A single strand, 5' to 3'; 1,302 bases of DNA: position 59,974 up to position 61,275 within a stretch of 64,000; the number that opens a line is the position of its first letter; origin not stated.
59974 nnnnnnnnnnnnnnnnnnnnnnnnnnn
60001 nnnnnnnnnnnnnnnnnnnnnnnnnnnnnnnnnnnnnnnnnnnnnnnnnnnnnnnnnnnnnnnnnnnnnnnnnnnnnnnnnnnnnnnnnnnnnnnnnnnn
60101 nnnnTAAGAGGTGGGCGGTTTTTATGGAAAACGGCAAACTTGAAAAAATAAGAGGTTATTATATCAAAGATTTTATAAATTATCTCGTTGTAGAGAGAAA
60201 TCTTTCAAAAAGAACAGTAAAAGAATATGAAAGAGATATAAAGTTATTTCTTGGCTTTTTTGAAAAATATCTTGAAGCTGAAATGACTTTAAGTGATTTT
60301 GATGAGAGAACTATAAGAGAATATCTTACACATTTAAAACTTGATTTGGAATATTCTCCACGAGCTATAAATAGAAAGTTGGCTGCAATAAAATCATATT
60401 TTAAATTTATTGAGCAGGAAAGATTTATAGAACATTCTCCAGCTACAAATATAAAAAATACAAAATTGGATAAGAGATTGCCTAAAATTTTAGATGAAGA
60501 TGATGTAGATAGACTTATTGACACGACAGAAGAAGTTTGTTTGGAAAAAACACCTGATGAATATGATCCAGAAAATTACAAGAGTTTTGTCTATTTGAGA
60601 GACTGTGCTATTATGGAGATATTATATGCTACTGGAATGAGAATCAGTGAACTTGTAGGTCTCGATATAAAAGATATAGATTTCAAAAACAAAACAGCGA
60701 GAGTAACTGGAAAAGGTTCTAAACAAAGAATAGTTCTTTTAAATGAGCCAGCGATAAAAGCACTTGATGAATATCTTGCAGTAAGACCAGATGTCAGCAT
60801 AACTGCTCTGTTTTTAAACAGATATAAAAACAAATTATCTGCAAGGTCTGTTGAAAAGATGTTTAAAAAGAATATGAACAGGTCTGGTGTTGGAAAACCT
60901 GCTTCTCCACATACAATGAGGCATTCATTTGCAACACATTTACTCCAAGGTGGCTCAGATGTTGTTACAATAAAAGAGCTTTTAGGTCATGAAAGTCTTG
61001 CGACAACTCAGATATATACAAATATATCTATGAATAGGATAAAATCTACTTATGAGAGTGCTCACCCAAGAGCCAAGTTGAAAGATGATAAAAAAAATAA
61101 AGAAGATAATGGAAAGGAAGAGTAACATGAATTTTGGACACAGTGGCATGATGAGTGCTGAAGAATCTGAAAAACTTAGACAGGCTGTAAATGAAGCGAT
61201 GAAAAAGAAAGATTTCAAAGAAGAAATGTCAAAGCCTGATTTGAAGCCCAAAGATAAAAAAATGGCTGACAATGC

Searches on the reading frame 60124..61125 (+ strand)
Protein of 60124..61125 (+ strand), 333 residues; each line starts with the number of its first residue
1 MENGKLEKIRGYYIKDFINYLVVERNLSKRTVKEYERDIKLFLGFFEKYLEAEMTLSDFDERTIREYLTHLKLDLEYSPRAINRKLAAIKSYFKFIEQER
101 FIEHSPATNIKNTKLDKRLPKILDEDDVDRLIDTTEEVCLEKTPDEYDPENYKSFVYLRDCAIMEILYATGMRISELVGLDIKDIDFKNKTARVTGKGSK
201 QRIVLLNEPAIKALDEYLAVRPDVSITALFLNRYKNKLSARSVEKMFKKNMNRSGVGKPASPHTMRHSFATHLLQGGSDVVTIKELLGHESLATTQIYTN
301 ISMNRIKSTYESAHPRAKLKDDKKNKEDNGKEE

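Call 43: search_protein_families(library=pfam, proteins=[window:60124-61125:+], max_evalue=0.0001)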
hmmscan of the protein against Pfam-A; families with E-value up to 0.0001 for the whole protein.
window:60124-61125:+ (333 aa): 3 families
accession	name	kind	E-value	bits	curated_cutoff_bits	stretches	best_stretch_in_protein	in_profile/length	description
PF00589.27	Phage_integrase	-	8.2e-46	156.4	27.1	1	122-304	2-171/172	Phage integrase family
PF02899.23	Phage_int_SAM_1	-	1.6e-15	57.6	22.3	1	14-99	1-82/83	Phage integrase, N-terminal SAM-like domain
PF13495.12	Phage_int_SAM_4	-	9.8e-10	39.2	27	1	16-100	4-82/85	Phage integrase, N-terminal SAM-like domain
